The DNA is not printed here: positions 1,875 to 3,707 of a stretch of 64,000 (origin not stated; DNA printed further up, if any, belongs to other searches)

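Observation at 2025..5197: Paralogous HTH(XRE)+TPR regulators, each divergent from a cell-surface gene (first copy beside a secreted repeat protein)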

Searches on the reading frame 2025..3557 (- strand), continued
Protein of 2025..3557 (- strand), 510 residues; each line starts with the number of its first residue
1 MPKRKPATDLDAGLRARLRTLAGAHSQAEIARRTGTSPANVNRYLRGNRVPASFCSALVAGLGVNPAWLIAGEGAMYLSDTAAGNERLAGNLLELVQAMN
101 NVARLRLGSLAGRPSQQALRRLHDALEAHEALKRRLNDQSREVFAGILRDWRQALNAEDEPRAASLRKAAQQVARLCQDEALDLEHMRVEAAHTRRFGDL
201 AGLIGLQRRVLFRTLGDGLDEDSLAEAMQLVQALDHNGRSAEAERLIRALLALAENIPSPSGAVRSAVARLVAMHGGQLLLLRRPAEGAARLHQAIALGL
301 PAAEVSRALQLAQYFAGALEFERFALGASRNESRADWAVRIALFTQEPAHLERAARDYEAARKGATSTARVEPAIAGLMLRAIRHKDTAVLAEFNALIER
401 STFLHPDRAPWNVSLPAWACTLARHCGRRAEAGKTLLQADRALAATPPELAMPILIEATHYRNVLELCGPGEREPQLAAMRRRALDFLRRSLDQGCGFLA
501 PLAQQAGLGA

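Call 33: find_encoding_contigs(protein=P0005, flank=5000, max_places=2)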
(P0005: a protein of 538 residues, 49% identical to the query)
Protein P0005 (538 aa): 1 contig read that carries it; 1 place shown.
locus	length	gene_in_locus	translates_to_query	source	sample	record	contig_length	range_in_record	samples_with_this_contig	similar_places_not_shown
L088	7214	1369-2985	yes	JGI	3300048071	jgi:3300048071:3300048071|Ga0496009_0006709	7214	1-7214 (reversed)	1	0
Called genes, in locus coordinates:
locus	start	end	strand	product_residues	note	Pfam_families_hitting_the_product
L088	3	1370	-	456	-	?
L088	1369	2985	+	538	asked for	-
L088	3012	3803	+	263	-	-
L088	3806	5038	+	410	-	-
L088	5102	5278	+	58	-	-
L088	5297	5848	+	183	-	-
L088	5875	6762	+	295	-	-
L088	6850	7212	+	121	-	?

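Call 40: search_solved_structures(query=A1, max_evalue=1)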
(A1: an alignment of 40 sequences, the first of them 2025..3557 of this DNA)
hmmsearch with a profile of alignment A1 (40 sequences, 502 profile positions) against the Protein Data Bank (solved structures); distinct sequences matched with E-value up to 1: 21.
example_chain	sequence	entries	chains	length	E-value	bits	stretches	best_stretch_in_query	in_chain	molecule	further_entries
5fzq_A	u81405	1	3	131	2.9e-05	26.8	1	193-303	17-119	DESIGNED TPR PROTEIN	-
5fzr_A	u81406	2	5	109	7e-05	25.6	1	193-291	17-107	DESIGNED TPR PROTEIN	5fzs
9k7u_A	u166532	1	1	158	0.00092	21.9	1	370-484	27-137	Heter-Zn2-HEHE-22A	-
9up5_A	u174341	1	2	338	0.002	20.8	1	246-401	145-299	Lipopolysaccharide assembly protein B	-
2r63_A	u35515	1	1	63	0.017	17.7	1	22-69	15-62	REPRESSOR PROTEIN FROM BACTERIOPHAGE 434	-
6eou_A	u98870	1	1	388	0.018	17.6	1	226-311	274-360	UDP-N-acetylglucosamine--peptide N-acetylglucosaminyltransferase 110 kDa subunit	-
1r63_A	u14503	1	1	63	0.019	17.6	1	22-69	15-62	REPRESSOR PROTEIN FROM BACTERIOPHAGE 434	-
1per_L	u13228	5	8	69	0.02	17.5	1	22-69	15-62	PROTEIN (434 REPRESSOR) | 434 REPRESSOR | REPRESSOR PROTEIN CI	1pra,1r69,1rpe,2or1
1w3b_A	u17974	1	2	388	0.021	17.4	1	225-311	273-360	UDP-N-ACETYLGLUCOSAMINE--PEPTIDE N-ACETYLGLUCOSAMINYLTRANSFERASE 110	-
7bqq_A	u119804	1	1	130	0.05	16.2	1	344-448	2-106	Gogy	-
2fjr_A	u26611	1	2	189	0.053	16.1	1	39-75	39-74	Repressor protein CI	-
1sq8_A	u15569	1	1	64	0.067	15.8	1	14-69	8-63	dh434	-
9fkd_B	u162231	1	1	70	0.2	14.2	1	148-197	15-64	De novo designed DBPro1156_2 binder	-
7dih_A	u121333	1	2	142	0.21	14.1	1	283-400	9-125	Thermoglobin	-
7yea_A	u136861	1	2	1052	0.23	14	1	226-317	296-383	UDP-N-acetylglucosamine--peptide N-acetylglucosaminyltransferase 110 kDa subunit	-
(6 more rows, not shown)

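Call 52: find_encoding_contigs(protein=P0039, flank=4000, max_places=2)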
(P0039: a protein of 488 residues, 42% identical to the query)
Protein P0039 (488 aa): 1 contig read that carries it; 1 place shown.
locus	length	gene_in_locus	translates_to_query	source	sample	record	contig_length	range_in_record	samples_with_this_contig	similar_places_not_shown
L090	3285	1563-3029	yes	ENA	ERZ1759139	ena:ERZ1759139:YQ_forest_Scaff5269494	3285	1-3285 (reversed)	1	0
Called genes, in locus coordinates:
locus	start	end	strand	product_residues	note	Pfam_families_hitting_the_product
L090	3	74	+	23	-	?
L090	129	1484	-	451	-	PF00535:Glycos_transf_2, PF13641:Glyco_tranf_2_3, PF13506:Glyco_transf_21 (weak), PF13632:Glyco_trans_2_3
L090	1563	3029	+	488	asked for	-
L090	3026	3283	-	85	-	?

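Call 70: search_protein_representatives(alignment_id=A1)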
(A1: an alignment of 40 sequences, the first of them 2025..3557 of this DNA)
Query: 40 sequences, 502 profile positions. Proteins with E-value up to 0.001 (for the whole library): 1878; up to 1e-10: 358; up to 1e-30: 266. The best 150 are listed.
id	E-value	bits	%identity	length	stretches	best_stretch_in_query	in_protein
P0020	6.1e-193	659.2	-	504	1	1-497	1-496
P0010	1.1e-188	645.1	-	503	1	6-498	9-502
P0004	5.5e-183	626.4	-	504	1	1-500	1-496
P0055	3.9e-177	607.1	-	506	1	6-497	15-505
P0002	8.8e-174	596.0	-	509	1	4-500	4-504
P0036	1.4e-170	585.5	-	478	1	7-497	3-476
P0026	3.1e-169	581.0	-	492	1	6-498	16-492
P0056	2.9e-163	561.3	-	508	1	7-500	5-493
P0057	1.8e-161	555.4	-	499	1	6-497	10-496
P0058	1.3e-155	536.1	-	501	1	6-500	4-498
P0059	1.2e-153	529.6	-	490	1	6-498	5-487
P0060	4.6e-153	527.6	-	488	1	10-498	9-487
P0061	1.5e-149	516.1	-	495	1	6-500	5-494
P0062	3.4e-149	514.9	-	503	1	9-495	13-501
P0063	1.2e-148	513.1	-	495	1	5-501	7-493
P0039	4.4e-144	498.0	-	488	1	6-496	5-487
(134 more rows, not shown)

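Call 86: fold_search(model_id=the predicted structure, library=pdb)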
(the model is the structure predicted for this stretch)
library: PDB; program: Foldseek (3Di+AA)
matches with E <= 10: 1095; with E <= 0.001: 0
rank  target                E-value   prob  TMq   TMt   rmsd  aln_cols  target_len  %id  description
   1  6c9m_A                3.3e-03  0.99  0.20  0.14  19.7       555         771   12  The Human NatA (Naa10/Naa15) amino-terminal acetyltransferase complex (released 2018-06-06)
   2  6zp4_C                3.7e-03  0.99  0.20  0.17  28.5       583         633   12  SARS-CoV-2 Nsp1 bound to a human 43S preinitiation ribosome complex - state 2 (released 2020-07-29)
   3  3fp3                  4.8e-03  1.00  0.32  0.33  24.7       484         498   12  Crystal structure of Tom71 (released 2009-07-28)
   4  1hz4                  5.9e-03  1.00  0.35  0.44   8.2       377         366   13  CRYSTAL STRUCTURE OF TRANSCRIPTION FACTOR MALT DOMAIN III (released 2001-11-28)
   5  6t46_E                6.1e-03  1.00  0.35  0.45   9.9       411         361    9  Structure of the Rap conjugation gene regulator of the plasmid pLS20 in complex with the Phr* peptide (released 2020-06-24)
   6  6vbu_4                8.3e-03  1.00  0.28  0.34  11.3       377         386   11  Structure of the bovine BBSome complex (released 2020-01-29)
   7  5khr_X                9.3e-03  1.00  0.32  0.38   9.1       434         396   10  Model of human Anaphase-promoting complex/Cyclosome complex (APC15 deletion mutant) in complex with the E2 UBE2C/UBCH1 (released 2016-08-24)
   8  6af0_A                9.7e-03  1.00  0.39  0.25  16.4       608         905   11  Structure of Ctr9, Paf1 and Cdc73 ternary complex from Myceliophthora thermophila (released 2018-09-19)
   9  4r7s                  1.1e-02  1.00  0.23  0.41  10.5       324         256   11  Crystal structure of a tetratricopeptide repeat protein (PARMER_03812) from Parabacteroides merdae ATCC 43184 at 2.39 A  (released 2014-10-01)
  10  5g04_X                1.1e-02  1.00  0.36  0.37  16.7       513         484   11  Structure of the human APC-Cdc20-Hsl1 complex (released 2016-05-25)
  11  3sf4_B                1.2e-02  1.00  0.28  0.39  15.0       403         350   14  Crystal structure of the complex between the conserved cell polarity proteins Inscuteable and LGN (released 2011-11-23)
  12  8amz_P                1.2e-02  1.00  0.26  0.31  18.2       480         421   13  Spinach 19S proteasome (released 2022-08-24)
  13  8q9t_E                1.3e-02  1.00  0.27  0.15  20.4       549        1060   10  CryoEM structure of a S. Cerevisiae Ski238 complex bound to RNA (released 2023-11-29)
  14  5nnr_A                1.3e-02  0.98  0.19  0.15  19.7       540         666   11  Structure of Naa15/Naa10 bound to HypK-THB (released 2017-06-14)
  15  5a7d_D                1.3e-02  0.95  0.14  0.18  18.8       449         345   14  Tetrameric assembly of LGN with Inscuteable (released 2016-08-03)
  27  9y6s_6y               1.7e-02  0.97  0.18  0.22  19.5       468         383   16  96-nm repeat of the Leishmania tarentolae doublet microtubule (released 2025-12-17)
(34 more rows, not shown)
